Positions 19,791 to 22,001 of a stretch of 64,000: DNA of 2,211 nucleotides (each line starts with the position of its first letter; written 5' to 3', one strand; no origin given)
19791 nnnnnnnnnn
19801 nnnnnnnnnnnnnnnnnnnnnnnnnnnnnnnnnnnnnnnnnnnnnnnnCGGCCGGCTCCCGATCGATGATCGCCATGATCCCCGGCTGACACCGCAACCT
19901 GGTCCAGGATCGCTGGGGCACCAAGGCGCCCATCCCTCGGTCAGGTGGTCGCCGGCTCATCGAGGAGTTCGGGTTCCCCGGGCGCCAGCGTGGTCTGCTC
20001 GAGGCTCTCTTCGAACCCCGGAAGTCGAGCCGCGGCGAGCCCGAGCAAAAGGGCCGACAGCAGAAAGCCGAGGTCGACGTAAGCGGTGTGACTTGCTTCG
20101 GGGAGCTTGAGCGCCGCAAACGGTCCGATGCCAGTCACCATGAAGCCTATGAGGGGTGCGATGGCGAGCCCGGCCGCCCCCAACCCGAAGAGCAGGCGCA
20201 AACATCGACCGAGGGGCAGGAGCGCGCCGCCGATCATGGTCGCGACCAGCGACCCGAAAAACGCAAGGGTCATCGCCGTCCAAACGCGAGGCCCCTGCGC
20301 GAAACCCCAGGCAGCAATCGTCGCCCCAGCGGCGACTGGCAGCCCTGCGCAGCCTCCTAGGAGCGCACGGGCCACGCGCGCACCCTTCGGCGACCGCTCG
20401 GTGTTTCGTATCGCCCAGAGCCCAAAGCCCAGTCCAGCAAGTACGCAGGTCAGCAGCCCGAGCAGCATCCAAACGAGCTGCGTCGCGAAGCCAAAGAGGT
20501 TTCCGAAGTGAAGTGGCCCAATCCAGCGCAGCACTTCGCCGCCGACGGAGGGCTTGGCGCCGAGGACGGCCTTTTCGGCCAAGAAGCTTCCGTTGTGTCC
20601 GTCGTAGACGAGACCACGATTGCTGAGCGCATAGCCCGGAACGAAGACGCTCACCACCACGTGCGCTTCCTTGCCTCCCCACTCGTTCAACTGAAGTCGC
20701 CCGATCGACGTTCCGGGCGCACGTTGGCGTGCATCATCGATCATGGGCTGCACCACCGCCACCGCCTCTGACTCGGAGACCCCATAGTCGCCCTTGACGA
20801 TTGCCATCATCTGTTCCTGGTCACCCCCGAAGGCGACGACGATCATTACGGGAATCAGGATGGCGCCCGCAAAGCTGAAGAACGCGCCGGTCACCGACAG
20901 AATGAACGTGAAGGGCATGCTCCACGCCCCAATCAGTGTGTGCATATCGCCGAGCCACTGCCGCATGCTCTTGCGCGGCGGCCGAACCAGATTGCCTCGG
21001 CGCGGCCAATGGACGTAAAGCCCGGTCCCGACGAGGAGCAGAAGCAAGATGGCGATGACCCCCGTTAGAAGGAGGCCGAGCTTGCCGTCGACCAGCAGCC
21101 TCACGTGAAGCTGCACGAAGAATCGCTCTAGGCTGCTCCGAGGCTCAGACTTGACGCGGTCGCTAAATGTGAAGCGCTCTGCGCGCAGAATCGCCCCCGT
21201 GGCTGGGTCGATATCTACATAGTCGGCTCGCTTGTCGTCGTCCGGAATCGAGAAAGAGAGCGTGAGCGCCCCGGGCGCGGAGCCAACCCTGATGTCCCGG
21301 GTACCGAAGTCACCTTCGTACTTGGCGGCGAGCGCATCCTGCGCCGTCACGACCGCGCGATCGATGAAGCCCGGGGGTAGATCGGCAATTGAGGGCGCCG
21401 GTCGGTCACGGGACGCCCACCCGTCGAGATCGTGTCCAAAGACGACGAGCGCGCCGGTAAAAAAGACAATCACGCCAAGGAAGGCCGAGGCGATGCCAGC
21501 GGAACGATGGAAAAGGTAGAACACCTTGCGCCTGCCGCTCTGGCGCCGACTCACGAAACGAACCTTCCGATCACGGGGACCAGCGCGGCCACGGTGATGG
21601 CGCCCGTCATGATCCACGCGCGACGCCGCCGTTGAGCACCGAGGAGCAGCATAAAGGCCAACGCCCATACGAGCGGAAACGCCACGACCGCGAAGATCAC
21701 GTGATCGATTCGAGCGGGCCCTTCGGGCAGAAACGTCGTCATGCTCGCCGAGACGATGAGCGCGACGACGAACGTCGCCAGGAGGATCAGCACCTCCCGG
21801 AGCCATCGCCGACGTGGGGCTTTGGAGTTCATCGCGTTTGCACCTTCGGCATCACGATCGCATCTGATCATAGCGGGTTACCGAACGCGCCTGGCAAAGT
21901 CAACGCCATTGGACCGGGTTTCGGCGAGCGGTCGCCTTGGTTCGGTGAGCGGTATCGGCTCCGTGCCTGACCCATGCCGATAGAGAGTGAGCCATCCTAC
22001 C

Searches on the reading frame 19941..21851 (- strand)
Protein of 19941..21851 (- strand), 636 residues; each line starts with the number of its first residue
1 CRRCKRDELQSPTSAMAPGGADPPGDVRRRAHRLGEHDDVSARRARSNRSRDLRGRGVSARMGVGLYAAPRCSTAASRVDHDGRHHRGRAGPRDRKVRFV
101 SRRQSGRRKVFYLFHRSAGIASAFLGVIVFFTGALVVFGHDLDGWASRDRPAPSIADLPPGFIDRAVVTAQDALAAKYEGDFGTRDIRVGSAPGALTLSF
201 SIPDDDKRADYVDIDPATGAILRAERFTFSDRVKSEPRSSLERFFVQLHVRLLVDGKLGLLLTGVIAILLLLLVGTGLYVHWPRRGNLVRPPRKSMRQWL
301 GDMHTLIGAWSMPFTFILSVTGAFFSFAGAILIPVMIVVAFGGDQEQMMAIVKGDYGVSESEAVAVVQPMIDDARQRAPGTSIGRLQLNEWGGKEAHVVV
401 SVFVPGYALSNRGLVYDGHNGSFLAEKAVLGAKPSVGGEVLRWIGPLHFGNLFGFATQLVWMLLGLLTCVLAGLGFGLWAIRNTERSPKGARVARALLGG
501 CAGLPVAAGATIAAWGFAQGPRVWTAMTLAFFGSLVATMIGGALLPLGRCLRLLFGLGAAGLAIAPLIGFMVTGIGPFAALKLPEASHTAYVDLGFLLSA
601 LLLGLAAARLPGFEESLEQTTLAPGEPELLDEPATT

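Call 13: search_protein_families(library=pfam, proteins=[window:19941-21851:-], max_evalue=0.0001)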
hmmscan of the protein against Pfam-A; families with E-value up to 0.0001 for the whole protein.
window:19941-21851:- (636 aa): 1 family
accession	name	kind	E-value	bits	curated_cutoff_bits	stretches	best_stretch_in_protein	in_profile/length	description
PF03929.21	PepSY_TM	-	3.3e-51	175.3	28.8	1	114-482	3-295/295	PepSY-associated TM region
